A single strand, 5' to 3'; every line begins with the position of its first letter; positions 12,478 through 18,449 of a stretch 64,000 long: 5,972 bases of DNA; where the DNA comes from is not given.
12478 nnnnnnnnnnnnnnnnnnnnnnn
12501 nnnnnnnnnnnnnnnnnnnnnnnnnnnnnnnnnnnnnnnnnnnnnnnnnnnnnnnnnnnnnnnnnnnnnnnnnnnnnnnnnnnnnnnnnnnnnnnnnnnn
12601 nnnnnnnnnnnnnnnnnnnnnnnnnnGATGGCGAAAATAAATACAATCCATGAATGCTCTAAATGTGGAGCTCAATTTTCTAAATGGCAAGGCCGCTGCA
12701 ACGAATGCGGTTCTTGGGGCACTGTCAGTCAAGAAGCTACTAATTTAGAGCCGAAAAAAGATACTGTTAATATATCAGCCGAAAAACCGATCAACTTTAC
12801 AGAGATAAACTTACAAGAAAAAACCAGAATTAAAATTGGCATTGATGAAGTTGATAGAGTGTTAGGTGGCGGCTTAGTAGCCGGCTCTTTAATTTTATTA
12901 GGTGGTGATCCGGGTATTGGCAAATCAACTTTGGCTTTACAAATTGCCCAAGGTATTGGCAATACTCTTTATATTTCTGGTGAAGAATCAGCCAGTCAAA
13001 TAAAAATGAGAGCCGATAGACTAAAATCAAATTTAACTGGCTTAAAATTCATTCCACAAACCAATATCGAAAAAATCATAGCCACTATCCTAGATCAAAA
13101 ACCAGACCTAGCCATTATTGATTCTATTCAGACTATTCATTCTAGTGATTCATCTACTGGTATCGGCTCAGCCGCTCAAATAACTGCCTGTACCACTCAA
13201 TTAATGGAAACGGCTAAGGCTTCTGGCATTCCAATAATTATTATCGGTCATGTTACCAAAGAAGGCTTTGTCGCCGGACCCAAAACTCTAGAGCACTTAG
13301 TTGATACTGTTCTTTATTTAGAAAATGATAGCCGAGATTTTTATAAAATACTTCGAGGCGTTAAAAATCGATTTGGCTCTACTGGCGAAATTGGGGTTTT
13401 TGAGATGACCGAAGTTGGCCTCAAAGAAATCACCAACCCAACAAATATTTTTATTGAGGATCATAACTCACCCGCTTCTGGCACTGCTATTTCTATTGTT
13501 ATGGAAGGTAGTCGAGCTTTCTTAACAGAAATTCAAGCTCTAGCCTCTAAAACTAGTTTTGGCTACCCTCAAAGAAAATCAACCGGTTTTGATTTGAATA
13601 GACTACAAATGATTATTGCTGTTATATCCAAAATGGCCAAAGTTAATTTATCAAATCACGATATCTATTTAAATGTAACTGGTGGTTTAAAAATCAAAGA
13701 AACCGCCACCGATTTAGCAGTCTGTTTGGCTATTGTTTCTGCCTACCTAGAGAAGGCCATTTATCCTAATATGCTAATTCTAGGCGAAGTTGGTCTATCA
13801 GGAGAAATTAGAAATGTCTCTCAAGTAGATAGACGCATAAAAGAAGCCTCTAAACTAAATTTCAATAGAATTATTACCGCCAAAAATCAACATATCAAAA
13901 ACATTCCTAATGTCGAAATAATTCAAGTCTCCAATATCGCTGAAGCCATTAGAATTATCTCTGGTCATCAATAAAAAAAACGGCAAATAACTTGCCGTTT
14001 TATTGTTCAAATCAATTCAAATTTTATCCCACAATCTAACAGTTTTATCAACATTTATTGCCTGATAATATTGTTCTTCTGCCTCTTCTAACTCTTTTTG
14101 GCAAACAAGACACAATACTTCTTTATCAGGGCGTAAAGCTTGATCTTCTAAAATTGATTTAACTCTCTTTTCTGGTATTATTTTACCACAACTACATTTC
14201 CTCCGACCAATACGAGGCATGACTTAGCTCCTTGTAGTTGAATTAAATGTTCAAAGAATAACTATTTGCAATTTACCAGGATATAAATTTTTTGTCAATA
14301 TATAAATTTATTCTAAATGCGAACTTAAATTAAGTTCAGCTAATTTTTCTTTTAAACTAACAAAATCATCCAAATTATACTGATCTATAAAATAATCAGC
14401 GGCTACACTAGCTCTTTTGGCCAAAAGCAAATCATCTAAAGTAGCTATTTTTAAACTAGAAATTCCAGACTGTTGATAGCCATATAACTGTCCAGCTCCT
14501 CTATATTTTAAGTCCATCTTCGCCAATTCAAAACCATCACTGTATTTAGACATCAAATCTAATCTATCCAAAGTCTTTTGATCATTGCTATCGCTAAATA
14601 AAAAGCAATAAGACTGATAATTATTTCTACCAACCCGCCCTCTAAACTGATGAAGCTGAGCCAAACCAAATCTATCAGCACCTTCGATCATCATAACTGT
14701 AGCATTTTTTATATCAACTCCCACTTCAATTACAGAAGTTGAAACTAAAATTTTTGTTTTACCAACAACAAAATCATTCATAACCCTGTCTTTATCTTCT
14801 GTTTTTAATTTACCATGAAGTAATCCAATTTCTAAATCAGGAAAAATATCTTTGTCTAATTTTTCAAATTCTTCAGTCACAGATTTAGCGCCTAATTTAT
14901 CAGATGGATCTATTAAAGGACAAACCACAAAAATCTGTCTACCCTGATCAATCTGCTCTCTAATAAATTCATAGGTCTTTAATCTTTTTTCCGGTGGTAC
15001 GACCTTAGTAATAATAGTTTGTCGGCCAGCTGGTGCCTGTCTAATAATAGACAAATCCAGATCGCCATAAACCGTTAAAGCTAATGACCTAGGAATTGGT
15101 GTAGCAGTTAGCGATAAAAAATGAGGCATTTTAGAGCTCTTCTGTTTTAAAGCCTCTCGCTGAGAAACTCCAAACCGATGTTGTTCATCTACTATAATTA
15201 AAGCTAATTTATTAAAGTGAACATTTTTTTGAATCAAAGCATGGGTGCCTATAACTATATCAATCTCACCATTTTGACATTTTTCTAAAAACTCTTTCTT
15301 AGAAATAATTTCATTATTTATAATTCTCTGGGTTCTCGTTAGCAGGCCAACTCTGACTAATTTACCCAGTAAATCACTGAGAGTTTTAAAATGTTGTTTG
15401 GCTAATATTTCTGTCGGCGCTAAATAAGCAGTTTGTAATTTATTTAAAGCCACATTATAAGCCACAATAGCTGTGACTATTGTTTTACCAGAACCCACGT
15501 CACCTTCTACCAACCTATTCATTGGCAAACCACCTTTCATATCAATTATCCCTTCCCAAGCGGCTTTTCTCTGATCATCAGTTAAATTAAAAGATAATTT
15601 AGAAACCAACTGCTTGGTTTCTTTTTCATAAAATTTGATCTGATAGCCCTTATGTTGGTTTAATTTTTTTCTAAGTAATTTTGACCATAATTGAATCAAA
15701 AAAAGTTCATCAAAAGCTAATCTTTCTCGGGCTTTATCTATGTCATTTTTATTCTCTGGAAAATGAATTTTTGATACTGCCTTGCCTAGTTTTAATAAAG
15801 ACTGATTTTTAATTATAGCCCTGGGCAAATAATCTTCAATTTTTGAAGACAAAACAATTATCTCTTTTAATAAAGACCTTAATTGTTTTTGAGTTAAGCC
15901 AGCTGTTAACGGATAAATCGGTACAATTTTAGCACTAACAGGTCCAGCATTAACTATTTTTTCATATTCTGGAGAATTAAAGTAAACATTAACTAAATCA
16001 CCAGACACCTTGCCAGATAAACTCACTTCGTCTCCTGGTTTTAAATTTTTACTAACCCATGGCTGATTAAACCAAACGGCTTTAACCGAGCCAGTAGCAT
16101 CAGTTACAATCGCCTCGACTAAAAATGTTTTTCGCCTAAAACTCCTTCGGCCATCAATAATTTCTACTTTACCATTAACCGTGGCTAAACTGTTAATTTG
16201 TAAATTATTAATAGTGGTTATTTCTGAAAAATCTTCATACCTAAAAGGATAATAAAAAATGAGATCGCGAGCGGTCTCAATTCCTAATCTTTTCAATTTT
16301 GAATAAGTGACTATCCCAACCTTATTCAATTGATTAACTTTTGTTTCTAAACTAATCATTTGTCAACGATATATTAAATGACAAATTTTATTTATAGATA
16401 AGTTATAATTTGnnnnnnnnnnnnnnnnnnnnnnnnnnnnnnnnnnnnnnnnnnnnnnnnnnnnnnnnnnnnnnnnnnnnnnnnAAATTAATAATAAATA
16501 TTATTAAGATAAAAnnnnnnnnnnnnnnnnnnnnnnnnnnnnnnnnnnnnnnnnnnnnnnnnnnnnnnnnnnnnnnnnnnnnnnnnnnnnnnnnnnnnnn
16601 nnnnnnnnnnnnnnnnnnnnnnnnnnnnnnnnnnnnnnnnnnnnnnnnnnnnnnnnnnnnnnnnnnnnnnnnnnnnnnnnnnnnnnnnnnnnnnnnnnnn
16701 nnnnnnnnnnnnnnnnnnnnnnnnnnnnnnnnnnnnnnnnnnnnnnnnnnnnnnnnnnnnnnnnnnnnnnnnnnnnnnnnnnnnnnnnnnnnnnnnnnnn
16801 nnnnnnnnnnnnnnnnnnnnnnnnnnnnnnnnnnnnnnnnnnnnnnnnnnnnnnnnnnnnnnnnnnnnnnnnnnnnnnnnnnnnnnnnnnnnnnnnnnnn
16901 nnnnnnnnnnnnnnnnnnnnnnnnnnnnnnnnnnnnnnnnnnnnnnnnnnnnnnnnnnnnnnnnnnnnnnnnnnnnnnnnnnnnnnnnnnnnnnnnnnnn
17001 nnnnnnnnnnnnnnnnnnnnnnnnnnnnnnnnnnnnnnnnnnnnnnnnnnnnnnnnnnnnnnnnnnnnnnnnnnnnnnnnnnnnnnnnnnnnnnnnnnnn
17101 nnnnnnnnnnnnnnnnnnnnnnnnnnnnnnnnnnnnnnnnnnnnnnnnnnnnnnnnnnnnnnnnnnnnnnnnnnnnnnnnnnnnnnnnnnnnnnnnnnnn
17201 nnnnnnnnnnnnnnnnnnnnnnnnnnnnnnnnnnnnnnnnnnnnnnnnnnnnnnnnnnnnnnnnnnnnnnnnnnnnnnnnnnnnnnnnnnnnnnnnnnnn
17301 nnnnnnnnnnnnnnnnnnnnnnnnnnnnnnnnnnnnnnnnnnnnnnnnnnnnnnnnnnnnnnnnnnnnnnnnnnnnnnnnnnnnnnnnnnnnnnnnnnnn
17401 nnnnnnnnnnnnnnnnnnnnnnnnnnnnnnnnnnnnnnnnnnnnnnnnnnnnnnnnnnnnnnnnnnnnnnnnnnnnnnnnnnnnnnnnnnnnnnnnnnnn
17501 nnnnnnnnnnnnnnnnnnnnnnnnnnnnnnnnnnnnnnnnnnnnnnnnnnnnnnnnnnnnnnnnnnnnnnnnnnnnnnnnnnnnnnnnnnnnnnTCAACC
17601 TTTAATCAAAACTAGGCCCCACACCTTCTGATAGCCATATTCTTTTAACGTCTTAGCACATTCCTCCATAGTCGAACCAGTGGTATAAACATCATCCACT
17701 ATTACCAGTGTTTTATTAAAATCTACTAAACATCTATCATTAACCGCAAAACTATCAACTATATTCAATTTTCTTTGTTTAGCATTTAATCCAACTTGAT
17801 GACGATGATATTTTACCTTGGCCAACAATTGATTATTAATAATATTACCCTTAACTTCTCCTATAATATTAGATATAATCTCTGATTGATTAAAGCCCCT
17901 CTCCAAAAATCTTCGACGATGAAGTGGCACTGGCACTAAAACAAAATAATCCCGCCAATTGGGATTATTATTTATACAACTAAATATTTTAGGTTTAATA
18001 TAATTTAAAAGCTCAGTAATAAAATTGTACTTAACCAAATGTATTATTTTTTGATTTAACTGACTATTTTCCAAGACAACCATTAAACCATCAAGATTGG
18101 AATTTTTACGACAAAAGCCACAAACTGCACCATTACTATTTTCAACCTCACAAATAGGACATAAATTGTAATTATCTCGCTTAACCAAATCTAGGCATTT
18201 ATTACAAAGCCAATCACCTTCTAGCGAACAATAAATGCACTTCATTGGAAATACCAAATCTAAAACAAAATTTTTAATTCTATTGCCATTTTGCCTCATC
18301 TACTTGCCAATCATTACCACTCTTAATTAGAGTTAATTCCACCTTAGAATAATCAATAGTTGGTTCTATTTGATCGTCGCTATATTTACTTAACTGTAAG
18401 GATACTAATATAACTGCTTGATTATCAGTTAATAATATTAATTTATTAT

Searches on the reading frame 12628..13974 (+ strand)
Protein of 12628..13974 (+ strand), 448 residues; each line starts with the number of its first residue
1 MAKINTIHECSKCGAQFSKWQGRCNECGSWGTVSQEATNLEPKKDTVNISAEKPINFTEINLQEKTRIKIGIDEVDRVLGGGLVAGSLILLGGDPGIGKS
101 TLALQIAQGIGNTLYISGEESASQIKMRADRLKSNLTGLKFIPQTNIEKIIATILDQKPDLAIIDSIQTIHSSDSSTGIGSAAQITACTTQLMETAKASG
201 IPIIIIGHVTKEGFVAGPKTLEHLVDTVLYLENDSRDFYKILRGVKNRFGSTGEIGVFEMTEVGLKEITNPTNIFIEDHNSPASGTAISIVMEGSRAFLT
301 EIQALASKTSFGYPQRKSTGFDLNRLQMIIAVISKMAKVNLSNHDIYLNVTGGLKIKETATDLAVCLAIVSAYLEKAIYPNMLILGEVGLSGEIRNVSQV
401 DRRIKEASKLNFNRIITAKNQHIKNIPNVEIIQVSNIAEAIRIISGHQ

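Call 85: search_protein_families(library=pfam, proteins=[window:12628-13974:+], max_evalue=0.1)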
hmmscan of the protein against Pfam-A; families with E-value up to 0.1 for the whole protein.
window:12628-13974:+ (448 aa): 22 families
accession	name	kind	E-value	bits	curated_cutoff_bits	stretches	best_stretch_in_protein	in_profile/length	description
PF06745.19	ATPase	-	3.8e-13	49.8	26.6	1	68-139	1-77/231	KaiC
PF13481.12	AAA_25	-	8.3e-13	48.8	27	1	72-213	19-194/195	AAA domain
PF03796.21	DnaB_C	-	1.4e-09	38.1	27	1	68-132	2-70/255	DnaB-like helicase C terminal domain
PF13541.12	ChlI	-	7.9e-09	35.9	27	1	335-420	35-120/121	Subunit ChlI of Mg-chelatase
PF18073.7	Zn_ribbon_LapB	-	4e-08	33.2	25.7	1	8-33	1-26/28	Rubredoxin metal binding domain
PF13479.12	AAA_24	-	6.6e-06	26.5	27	1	89-215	5-136/195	AAA domain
PF00004.35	AAA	-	4.8e-05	24.2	21.2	1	89-207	1-106/131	ATPase family associated with various cellular activities (AAA)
PF23442.1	DUF7125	-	8.8e-05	22.1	29.1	1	66-131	2-66/207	Family of unknown function (DUF7125)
PF05362.19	Lon_C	-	0.00036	20.6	21.1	1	339-436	89-194/205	Lon protease (S16) C-terminal proteolytic domain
PF13173.12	AAA_14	-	0.0013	19.1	27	1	89-171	5-75/129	AAA domain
PF13191.12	AAA_16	-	0.0048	17.9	32.6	1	83-120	24-62/167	AAA ATPase domain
PF23455.1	DUF7129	-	0.0056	16.9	30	1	7-30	11-36/45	Domain of unknown function (DUF7129)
PF06068.19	TIP49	-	0.0067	16.1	23.8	1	82-114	46-78/347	TIP49 P-loop domain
PF13401.12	AAA_22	-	0.013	16.3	27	1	87-208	6-123/130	AAA domain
PF07728.20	AAA_5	-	0.017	15.6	22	1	89-130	2-47/139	AAA domain (dynein-related subfamily)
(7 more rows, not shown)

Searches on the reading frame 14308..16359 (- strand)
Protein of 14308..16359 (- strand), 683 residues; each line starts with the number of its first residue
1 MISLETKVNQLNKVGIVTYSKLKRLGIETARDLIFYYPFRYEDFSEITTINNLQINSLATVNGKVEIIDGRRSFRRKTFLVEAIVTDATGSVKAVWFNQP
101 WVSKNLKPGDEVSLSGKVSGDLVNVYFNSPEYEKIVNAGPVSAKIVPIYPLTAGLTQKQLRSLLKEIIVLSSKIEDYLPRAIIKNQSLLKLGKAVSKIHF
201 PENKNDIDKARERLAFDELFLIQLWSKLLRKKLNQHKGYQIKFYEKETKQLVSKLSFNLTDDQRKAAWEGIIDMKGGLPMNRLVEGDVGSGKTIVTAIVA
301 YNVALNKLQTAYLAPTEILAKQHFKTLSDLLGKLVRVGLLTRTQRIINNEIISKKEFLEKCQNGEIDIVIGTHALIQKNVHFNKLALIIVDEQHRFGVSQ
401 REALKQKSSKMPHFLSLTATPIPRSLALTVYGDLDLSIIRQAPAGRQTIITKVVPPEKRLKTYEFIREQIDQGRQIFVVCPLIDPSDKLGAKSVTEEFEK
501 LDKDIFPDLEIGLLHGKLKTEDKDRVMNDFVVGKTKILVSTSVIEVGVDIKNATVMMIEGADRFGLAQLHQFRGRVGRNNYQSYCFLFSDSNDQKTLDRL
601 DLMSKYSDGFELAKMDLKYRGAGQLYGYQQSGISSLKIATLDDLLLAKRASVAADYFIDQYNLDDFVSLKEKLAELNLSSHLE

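Call 25: search_protein_families(library=pfam, proteins=[window:14308-16359:-], max_evalue=0.01)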
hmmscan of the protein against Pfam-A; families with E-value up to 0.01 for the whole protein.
window:14308-16359:- (683 aa): 7 families
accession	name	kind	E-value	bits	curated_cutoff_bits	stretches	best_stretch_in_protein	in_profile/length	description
PF17191.10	RecG_wedge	-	2.9e-27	95.7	23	1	13-168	7-159/162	RecG wedge domain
PF00270.35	DEAD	-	3.8e-22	79.2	26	1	281-425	16-163/167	DEAD/DEAH box helicase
PF00271.37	Helicase_C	-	5e-19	69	23.5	1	465-579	9-109/110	Helicase conserved C-terminal domain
PF04851.21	ResIII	-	5.9e-12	46.2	22.5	1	283-421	27-162/164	Type III restriction enzyme, res subunit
PF19833.4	RecG_dom3_C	-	4.7e-07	30.2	26.8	1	607-641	2-37/87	ATP-dependent DNA helicase RecG, domain 3, C-terminal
PF01336.31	tRNA_anti-codon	-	1.8e-05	25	27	1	67-121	9-60/75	OB-fold nucleic acid binding domain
PF22590.2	Cas3-like_C_2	-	9.2e-05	23.1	27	1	500-580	21-105/106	CRISPR-associated nuclease/helicase Cas3, C-terminal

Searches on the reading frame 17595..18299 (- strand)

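Call 25: search_protein_families(library=pfam, proteins=[window:17595-18299:-], max_evalue=0.01)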
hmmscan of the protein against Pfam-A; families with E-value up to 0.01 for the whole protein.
window:17595-18299:- (234 aa): 3 families
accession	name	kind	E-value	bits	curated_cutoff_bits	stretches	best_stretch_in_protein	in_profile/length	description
PF18912.6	DZR_2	-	2.7e-06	27.5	27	1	12-64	1-56/56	Double zinc ribbon domain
PF00156.33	Pribosyltran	-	5.1e-06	26.3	26.3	1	195-230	87-122/158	Phosphoribosyl transferase domain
PF15609.12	PRTase_2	-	0.0052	16.8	28.8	1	186-223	110-147/188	Phosphoribosyl transferase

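Call 75: search_protein_families(library=ncbifam, proteins=[window:17595-18299:-], max_evalue=0.01)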
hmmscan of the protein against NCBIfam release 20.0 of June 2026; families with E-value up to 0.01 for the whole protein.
window:17595-18299:- (234 aa): 10 families
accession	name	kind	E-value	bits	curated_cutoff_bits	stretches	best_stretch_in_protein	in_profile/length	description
TIGR00201.1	comF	subfamily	1.2e-26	93.8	233.55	1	43-233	11-190/190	ComF family protein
NF008616.0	PRK11595.1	equivalog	5.5e-23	81.6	304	1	30-226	21-218/227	DNA utilization protein GntX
NF002620.0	PRK02277.1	subfamily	5.9e-06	26.1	115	1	195-232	141-178/201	orotate phosphoribosyltransferase-like protein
NF002095.0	PRK00934.1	equivalog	0.00014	21.1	296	1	195-226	205-236/287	ribose-phosphate diphosphokinase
TIGR01251.1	ribP_PPkin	subfamily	0.00026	20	113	1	190-227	204-242/309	ribose-phosphate diphosphokinase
NF005537.0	PRK07199.1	subfamily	0.00034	19.8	322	1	195-227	211-243/301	ribose-phosphate diphosphokinase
TIGR01367.1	pyrE_Therm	equivalog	0.00083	19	150.25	1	194-226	104-136/187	orotate phosphoribosyltransferase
NF002320.0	PRK01259.1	subfamily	0.0027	17.1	297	0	195-227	214-246/316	ribose-phosphate diphosphokinase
TIGR00336.1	pyrE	equivalog_domain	0.0079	16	106.8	0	195-224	108-137/173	orotate phosphoribosyltransferase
NF006605.0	PRK09162.1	equivalog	0.009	15.4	181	0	195-233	98-136/183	hypoxanthine-guanine phosphoribosyltransferase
